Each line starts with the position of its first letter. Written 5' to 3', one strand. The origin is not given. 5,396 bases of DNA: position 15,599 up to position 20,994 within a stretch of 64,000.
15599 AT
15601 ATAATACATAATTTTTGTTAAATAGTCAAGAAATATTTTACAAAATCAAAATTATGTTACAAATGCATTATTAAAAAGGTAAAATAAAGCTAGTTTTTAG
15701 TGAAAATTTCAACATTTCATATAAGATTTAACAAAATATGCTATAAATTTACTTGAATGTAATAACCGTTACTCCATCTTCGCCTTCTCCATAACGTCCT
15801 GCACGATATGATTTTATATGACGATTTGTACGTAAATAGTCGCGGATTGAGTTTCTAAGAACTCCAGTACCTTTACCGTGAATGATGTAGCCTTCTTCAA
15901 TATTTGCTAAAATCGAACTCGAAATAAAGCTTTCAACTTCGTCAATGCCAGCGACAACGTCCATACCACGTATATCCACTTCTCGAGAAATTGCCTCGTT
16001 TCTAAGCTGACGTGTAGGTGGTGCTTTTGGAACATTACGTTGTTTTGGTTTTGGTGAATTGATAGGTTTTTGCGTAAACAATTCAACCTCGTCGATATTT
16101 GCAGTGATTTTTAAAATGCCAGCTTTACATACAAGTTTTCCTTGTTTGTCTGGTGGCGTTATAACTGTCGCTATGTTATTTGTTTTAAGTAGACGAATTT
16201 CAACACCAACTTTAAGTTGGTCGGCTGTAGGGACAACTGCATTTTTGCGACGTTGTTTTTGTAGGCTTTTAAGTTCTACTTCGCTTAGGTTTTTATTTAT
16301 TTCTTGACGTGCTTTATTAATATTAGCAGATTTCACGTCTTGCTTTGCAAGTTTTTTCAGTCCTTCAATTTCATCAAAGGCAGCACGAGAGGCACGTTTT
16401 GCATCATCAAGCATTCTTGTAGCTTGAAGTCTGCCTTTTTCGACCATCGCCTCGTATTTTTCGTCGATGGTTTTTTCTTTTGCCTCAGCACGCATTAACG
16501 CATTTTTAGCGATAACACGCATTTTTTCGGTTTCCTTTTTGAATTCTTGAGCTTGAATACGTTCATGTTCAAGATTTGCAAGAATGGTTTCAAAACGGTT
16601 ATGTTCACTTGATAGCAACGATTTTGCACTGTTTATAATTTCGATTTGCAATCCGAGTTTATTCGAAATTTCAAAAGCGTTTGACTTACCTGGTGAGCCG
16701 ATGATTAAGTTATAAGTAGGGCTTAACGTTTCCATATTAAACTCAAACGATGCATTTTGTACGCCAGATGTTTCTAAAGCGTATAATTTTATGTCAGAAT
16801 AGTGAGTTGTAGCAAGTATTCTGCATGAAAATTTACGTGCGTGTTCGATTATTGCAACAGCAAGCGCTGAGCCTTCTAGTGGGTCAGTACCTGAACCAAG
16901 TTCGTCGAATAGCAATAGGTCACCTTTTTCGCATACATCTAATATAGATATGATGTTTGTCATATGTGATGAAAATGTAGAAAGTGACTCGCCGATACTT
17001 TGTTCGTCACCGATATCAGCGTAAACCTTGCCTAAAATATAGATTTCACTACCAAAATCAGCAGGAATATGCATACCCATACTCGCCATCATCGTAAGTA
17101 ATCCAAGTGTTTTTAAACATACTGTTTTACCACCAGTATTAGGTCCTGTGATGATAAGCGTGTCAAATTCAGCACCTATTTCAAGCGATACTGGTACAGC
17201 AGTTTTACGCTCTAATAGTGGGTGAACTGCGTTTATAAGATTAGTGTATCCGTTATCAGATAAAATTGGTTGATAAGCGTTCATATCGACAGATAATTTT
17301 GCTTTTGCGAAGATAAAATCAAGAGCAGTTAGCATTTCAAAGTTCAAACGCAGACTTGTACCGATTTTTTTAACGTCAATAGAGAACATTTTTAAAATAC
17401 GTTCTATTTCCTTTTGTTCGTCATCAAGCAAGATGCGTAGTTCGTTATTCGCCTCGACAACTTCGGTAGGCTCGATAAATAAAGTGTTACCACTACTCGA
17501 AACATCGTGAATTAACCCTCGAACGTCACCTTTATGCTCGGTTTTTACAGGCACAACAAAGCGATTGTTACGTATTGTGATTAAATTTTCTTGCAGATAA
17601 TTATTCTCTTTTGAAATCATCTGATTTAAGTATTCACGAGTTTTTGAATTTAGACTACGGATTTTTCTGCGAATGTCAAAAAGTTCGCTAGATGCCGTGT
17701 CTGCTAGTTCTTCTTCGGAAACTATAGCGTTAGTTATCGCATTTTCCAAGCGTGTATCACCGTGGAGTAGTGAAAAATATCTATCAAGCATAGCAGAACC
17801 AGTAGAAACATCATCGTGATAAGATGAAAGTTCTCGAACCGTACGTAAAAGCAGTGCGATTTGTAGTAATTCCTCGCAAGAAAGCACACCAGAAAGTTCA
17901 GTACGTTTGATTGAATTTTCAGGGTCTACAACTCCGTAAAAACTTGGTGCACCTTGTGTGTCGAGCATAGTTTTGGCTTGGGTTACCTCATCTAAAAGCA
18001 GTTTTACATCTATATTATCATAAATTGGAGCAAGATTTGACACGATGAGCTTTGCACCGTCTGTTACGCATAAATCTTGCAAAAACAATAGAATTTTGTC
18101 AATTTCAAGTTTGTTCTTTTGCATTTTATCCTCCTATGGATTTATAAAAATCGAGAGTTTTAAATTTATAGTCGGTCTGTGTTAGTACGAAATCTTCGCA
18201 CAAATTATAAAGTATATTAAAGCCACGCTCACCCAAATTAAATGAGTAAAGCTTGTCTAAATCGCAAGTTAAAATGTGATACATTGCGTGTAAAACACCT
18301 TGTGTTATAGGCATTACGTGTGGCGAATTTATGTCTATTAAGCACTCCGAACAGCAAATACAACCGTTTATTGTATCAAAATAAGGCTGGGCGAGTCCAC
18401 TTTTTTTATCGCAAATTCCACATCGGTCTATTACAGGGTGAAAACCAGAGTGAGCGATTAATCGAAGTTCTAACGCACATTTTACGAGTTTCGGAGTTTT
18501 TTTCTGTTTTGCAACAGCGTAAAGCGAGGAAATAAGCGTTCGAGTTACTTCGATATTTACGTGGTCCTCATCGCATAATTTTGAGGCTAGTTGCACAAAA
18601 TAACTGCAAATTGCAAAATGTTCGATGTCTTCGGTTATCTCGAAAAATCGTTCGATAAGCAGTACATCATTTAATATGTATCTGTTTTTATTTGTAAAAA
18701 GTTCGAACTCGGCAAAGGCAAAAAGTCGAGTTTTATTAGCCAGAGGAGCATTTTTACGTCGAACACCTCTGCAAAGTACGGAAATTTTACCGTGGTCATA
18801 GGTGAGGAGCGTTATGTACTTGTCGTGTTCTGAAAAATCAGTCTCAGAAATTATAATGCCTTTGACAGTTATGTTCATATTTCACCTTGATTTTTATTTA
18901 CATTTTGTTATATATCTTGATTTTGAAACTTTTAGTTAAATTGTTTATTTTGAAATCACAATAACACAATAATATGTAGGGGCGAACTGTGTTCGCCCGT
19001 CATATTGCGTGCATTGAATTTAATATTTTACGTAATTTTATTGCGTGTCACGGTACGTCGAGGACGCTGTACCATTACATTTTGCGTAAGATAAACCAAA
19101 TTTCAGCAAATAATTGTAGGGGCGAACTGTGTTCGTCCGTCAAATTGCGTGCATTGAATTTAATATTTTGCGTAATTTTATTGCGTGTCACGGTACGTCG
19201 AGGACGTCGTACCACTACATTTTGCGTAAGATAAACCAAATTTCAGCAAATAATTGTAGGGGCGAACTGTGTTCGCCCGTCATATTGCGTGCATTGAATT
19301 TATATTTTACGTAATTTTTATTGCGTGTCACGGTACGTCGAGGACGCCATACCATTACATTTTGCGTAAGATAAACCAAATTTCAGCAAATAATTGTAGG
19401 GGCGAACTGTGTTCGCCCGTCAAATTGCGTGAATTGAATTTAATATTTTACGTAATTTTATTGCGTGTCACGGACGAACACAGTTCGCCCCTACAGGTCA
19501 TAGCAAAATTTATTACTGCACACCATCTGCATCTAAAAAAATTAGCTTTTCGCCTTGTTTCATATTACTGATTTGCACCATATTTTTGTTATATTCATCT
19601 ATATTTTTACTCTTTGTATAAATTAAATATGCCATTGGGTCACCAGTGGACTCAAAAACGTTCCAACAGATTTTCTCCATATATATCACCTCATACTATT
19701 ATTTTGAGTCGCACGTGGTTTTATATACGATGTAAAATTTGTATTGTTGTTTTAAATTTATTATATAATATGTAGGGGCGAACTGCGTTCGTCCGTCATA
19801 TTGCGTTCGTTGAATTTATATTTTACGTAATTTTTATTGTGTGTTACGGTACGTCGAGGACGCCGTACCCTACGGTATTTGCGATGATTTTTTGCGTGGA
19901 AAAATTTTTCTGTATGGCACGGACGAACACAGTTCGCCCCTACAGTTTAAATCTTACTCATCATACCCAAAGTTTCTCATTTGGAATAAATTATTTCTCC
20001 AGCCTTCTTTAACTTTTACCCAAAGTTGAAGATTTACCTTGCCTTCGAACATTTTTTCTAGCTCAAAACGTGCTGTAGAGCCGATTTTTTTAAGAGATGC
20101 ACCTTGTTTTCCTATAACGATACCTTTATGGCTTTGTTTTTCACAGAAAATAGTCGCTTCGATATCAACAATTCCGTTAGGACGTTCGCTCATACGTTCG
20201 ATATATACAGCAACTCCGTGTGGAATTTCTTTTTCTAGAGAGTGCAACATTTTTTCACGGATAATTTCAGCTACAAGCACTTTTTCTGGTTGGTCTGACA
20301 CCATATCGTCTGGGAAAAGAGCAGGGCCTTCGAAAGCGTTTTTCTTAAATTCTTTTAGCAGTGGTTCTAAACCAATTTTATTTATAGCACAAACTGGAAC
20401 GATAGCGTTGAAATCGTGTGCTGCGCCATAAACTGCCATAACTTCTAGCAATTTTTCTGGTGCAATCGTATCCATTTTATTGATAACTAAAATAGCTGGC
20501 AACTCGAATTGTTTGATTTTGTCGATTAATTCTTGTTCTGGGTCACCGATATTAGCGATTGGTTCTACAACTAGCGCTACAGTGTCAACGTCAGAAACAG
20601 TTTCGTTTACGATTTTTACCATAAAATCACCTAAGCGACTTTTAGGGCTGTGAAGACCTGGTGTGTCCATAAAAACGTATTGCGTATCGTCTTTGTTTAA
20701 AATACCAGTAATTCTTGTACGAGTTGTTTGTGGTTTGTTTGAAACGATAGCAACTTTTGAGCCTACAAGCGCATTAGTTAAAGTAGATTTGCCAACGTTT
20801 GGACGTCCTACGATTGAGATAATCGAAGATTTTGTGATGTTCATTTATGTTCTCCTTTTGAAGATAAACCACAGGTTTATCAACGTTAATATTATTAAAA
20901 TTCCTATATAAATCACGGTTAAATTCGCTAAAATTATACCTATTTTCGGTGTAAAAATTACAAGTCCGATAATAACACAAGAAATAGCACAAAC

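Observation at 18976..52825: Dense family of GTAG-headed GC-rich hairpin repeats (REP/REPIN/BIME-like) in a sporulating low-GC Firmicute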

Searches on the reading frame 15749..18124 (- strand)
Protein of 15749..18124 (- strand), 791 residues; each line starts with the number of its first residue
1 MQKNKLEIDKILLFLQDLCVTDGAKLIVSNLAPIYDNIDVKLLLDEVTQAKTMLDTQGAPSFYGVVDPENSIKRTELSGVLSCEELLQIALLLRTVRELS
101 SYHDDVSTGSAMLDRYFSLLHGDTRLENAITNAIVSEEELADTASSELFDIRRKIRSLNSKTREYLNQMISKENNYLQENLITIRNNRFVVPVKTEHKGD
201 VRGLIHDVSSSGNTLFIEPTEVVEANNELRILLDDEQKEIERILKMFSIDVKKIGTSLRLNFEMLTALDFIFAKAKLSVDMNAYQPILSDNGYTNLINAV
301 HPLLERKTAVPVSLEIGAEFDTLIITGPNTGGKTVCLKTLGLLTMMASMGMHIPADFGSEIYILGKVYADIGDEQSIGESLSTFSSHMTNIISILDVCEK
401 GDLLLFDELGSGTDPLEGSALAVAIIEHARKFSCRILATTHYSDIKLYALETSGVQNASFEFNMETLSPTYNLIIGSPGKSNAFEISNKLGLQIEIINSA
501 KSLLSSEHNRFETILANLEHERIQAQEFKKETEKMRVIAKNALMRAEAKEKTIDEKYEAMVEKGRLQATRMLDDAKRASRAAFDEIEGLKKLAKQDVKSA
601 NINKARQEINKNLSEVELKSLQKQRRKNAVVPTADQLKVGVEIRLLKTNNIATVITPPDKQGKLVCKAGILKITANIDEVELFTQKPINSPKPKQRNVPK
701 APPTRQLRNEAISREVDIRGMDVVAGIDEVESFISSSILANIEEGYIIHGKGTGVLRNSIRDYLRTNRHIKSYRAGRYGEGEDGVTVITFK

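Call 16: find_encoding_contigs(protein=window:15749-18124:-, flank=2000, max_places=4)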
Protein window:15749-18124:- (791 aa): no gene with exactly this product is on record in the collection.

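Call 38: search_protein_families(library=ncbifam, proteins=[window:15749-18124:-], max_evalue=0.00001)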
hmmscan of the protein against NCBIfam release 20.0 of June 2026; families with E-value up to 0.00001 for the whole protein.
window:15749-18124:- (791 aa): 4 families
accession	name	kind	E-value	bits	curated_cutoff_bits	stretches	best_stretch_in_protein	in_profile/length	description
TIGR01069.2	mutS2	equivalog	4.8e-247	822.2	400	1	4-790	6-790/790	endonuclease MutS2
NF052383.1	ATPase_KamC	equivalog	7e-59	199.9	300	1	62-503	63-507/508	lysine 5,6-aminomutase reactivase ATPase KamC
NF003810.1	PRK05399.1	equivalog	1.9e-38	132.7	480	1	25-505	295-790/793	DNA mismatch repair protein MutS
TIGR01070.1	mutS1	equivalog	2.7e-32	112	641.7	1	250-534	519-811/840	DNA mismatch repair protein MutS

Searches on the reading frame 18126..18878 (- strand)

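Call 38: search_protein_families(library=ncbifam, proteins=[window:18126-18878:-], max_evalue=0.00001)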
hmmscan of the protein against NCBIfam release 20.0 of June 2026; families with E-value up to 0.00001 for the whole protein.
window:18126-18878:- (250 aa): 1 family
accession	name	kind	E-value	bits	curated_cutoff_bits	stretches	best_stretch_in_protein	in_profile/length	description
TIGR00613.1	reco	equivalog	1.4e-36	126.2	48.7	1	4-246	2-237/239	DNA repair protein RecO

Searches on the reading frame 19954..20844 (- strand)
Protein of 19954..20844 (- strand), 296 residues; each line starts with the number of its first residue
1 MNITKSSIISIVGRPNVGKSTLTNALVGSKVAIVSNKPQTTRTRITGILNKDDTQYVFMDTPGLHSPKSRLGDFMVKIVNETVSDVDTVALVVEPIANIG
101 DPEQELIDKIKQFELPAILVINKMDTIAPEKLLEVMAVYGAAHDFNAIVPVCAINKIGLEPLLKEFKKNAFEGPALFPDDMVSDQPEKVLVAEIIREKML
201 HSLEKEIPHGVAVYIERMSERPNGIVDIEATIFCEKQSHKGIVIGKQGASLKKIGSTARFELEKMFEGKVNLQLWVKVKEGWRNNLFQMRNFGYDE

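Call 38: search_protein_families(library=ncbifam, proteins=[window:19954-20844:-], max_evalue=0.00001)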
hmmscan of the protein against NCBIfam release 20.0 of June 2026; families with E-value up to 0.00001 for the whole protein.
window:19954-20844:- (296 aa): 22 families
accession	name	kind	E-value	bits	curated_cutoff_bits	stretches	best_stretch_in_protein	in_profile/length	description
NF000908.1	PRK00089.1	equivalog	5.4e-108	360.7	237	1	4-294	1-291/291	GTPase Era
TIGR00436.1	era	equivalog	5.9e-81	271.8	116.25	1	9-277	3-270/270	GTPase Era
TIGR03594.1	GTPase_EngA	equivalog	5.8e-30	104.7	306.7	1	8-170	2-160/432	ribosome biogenesis GTPase Der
TIGR00231.1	small_GTP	domain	5.6e-23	81.5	42.5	1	8-163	5-159/164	GTP-binding protein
TIGR03918.1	GTP_HydF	equivalog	3.7e-22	78.7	325.55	1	7-172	8-169/392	[FeFe] hydrogenase H-cluster maturation GTPase HydF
NF002828.0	PRK03003.1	equivalog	2.2e-19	69.4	631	1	5-130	39-164/477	ribosome biogenesis GTPase Der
NF003661.0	PRK05291.1-3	equivalog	5.2e-19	68.9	380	1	9-172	219-372/448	tRNA uridine-5-carboxymethylaminomethyl(34) synthesis GTPase MnmE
NF007071.0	PRK09518.1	equivalog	1.4e-18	66.8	953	1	6-130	271-395/706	bifunctional cytidylate kinase/GTPase Der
TIGR00450.1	mnmE_trmE_thdF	equivalog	3.5e-17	62.6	252.6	1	4-130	207-332/446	tRNA uridine-5-carboxymethylaminomethyl(34) synthesis GTPase MnmE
TIGR03596.1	GTPase_YlqF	equivalog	2.2e-14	53.5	208.2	1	8-69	120-178/276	ribosome biogenesis GTPase YlqF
TIGR03598.1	GTPase_YsxC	equivalog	7.7e-13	48.5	124.45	1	8-164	20-183/186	ribosome biogenesis GTP-binding protein YihA/YsxC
TIGR00437.1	feoB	equivalog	3.4e-11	42.6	315.65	1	13-168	1-152/594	ferrous iron transport protein B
NF003255.0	PRK04213.1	equivalog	9.3e-11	41.4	164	1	7-168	10-190/204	GTP-binding protein EngB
NF008955.0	PRK12297.1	equivalog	1.3e-10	40.7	406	1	9-176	162-334/429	GTPase ObgE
TIGR02729.1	Obg_CgtA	equivalog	1.5e-10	40.6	280.25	1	9-168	160-326/329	Obg family GTPase CgtA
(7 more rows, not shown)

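Call 40: find_encoding_contigs(protein=window:19954-20844:-, flank=10000, max_places=4)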
Protein window:19954-20844:- (296 aa): 1 contig read that carries it; 1 place shown.
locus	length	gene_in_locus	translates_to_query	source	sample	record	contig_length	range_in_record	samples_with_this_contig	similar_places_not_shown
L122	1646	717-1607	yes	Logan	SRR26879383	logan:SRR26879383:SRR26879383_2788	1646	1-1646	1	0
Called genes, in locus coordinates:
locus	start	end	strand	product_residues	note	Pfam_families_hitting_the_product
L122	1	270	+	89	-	?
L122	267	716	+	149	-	PF01219:DAGK_prokar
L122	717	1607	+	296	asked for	PF00009:GTP_EFTU, PF00350:Dynamin_N (faint), PF01926:MMR_HSR1, PF02421:FeoB_N, PF03193:RsgA_GTPase (faint), PF04548:AIG1 (weak), PF07650:KH_2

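Call 69: find_homologous_proteins(query=window:19954-20844:-, max_evalue=1e-60)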
Query window:19954-20844:- (296 aa): 7990 proteins with E <= 1e-60 among 8000 candidates; the best 120 are listed.
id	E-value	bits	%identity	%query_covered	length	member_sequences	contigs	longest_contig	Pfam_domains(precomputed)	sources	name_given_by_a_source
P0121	1.4e-190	650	100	100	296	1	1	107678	PF07650.24,PF01926.30,PF00350.30,PF02421.25,PF00009.34,PF03193.23,PF04548.23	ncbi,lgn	ncbi:MAG: GTPase Era [Clostridia bacterium]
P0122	3.0e-177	606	91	100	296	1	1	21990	PF07650.24,PF01926.30,PF00350.30,PF02421.25,PF00009.34,PF03193.23,PF04548.23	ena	-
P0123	4.1e-165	566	86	100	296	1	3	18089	PF07650.24,PF01926.30,PF00350.30,PF02421.25,PF00009.34,PF03193.23,PF04548.23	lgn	-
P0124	5.1e-164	562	86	100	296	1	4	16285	PF07650.24,PF01926.30,PF00350.30,PF02421.25,PF00009.34,PF03193.23,PF04548.23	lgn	-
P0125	1.0e-163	561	85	100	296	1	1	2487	PF07650.24,PF01926.30,PF00350.30,PF02421.25,PF00009.34,PF03193.23,PF10662.16,PF04548.23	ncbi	-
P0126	1.3e-161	555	83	100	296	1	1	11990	PF07650.24,PF01926.30,PF00350.30,PF02421.25,PF00009.34,PF03193.23,PF10662.16,PF04548.23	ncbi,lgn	ncbi:MAG: GTPase Era [Clostridia bacterium]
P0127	1.5e-161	554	84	100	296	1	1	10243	PF07650.24,PF01926.30,PF00350.30,PF02421.25,PF00009.34,PF03193.23,PF10662.16,PF04548.23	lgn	-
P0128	2.7e-154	531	77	100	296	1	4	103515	PF07650.24,PF01926.30,PF00350.30,PF02421.25,PF00009.34,PF03193.23,PF04548.23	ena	-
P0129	5.2e-154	530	77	100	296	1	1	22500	PF07650.24,PF01926.30,PF00350.30,PF02421.25,PF00009.34,PF03193.23,PF04548.23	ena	-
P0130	4.4e-149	513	75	100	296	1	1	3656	PF07650.24,PF01926.30,PF00350.30,PF02421.25,PF00009.34,PF03193.23,PF04548.23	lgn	-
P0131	3.3e-144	497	74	99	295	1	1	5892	PF07650.24,PF01926.30,PF00350.30,PF02421.25,PF00009.34,PF03193.23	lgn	-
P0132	4.3e-142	491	72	100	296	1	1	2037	PF07650.24,PF01926.30,PF00350.30,PF02421.25,PF00009.34,PF03193.23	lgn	-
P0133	3.0e-134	465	70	99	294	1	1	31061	PF07650.24,PF01926.30,PF00350.30,PF02421.25,PF00009.34,PF03193.23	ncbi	-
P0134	3.6e-134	465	70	99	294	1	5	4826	PF07650.24,PF01926.30,PF00350.30,PF02421.25,PF00009.34,PF03193.23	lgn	-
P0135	9.4e-132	457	70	99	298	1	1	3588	PF07650.24,PF01926.30,PF00350.30,PF02421.25,PF00009.34,PF03193.23,PF16897.11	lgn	-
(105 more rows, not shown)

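Call 70: find_encoding_contigs(protein=P0122, flank=10000, max_places=2)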
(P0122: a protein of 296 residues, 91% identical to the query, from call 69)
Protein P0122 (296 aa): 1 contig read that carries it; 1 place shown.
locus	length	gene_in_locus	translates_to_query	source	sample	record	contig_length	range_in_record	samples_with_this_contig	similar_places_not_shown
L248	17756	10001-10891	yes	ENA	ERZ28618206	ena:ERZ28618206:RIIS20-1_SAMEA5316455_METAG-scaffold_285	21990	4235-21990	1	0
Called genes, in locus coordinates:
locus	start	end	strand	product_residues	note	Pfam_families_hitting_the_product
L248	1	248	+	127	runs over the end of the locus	-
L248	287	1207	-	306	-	PF01699:Na_Ca_ex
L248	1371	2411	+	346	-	-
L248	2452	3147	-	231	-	-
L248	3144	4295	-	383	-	PF02350:Epimerase_2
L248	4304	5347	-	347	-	PF00953:Glycos_transf_4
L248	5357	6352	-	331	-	PF00579:tRNA-synt_1b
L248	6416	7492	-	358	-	PF07670:Gate (weak)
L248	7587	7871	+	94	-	PF07873:YabP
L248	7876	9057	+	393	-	PF06898:YqfD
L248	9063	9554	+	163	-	PF02130:YbeY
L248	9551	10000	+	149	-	PF01219:DAGK_prokar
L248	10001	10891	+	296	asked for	PF00009:GTP_EFTU, PF00350:Dynamin_N (faint), PF01926:MMR_HSR1, PF02421:FeoB_N, PF03193:RsgA_GTPase (faint), PF04548:AIG1 (weak), PF07650:KH_2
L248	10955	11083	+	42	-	-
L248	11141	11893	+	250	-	PF11967:RecO_N, PF02565:RecO_C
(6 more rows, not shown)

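Call 71: find_encoding_contigs(protein=P0123, flank=10000, max_places=2)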
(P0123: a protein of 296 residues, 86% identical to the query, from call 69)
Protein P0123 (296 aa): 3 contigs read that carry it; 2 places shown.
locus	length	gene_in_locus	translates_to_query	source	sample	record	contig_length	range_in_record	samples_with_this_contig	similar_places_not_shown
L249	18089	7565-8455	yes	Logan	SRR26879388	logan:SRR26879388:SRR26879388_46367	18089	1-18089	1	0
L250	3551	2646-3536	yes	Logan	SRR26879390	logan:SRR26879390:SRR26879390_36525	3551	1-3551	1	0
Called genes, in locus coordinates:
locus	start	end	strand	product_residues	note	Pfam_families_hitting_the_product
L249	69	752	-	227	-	-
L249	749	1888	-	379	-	PF02350:Epimerase_2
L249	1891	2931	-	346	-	PF00953:Glycos_transf_4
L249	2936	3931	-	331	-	PF00579:tRNA-synt_1b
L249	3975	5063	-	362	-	PF07670:Gate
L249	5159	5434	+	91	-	PF07873:YabP (weak)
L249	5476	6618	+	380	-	PF06898:YqfD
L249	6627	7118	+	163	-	PF02130:YbeY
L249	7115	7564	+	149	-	PF01219:DAGK_prokar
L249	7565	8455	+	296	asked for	PF00009:GTP_EFTU, PF00350:Dynamin_N (faint), PF01926:MMR_HSR1, PF02421:FeoB_N, PF03193:RsgA_GTPase (faint), PF04548:AIG1 (weak), PF07650:KH_2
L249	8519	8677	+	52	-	-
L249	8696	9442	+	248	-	PF11967:RecO_N, PF02565:RecO_C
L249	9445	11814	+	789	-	PF00488:MutS_V, PF01713:Smr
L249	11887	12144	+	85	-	PF00381:PTS-HPr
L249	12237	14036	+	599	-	PF01541:GIY-YIG, PF27096:UvrC_M, PF02151:UVR (weak), PF22920:UvrC_RNaseH, PF08459:UvrC_RNaseH_dom, PF14520:HHH_5 (faint)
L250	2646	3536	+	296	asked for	PF00009:GTP_EFTU, PF00350:Dynamin_N (faint), PF01926:MMR_HSR1, PF02421:FeoB_N, PF03193:RsgA_GTPase (faint), PF04548:AIG1 (weak), PF07650:KH_2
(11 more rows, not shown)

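Call 72: find_encoding_contigs(protein=P0128, flank=10000, max_places=2)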
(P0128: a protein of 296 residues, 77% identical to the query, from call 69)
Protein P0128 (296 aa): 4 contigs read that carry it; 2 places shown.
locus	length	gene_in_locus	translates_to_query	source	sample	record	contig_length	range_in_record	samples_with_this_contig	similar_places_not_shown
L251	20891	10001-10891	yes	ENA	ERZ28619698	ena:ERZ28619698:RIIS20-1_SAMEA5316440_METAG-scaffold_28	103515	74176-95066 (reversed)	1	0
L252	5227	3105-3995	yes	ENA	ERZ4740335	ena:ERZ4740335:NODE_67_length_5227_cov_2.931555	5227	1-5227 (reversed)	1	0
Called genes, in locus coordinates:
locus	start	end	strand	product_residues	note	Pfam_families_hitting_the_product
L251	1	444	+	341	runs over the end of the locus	PF01300:Sua5_yciO_yrdC, PF03481:Sua5_C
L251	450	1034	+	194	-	PF01121:CoaE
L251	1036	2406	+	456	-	PF02127:Peptidase_M18, PF05343:Peptidase_M42 (faint)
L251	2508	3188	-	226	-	-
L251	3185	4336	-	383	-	PF02350:Epimerase_2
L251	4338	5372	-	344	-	PF00953:Glycos_transf_4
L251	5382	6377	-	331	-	PF00579:tRNA-synt_1b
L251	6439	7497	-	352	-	PF07670:Gate (faint)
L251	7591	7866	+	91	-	PF07873:YabP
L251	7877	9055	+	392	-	PF06898:YqfD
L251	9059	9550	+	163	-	PF02130:YbeY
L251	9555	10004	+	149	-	PF01219:DAGK_prokar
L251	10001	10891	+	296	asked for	PF00009:GTP_EFTU, PF00350:Dynamin_N (faint), PF01926:MMR_HSR1, PF02421:FeoB_N, PF03193:RsgA_GTPase (faint), PF04548:AIG1 (weak), PF07650:KH_2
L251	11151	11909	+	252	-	PF11967:RecO_N, PF02565:RecO_C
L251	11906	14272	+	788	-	PF00488:MutS_V, PF20297:MSSS (weak), PF01713:Smr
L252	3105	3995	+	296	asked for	PF00009:GTP_EFTU, PF00350:Dynamin_N (faint), PF01926:MMR_HSR1, PF02421:FeoB_N, PF03193:RsgA_GTPase (faint), PF04548:AIG1 (weak), PF07650:KH_2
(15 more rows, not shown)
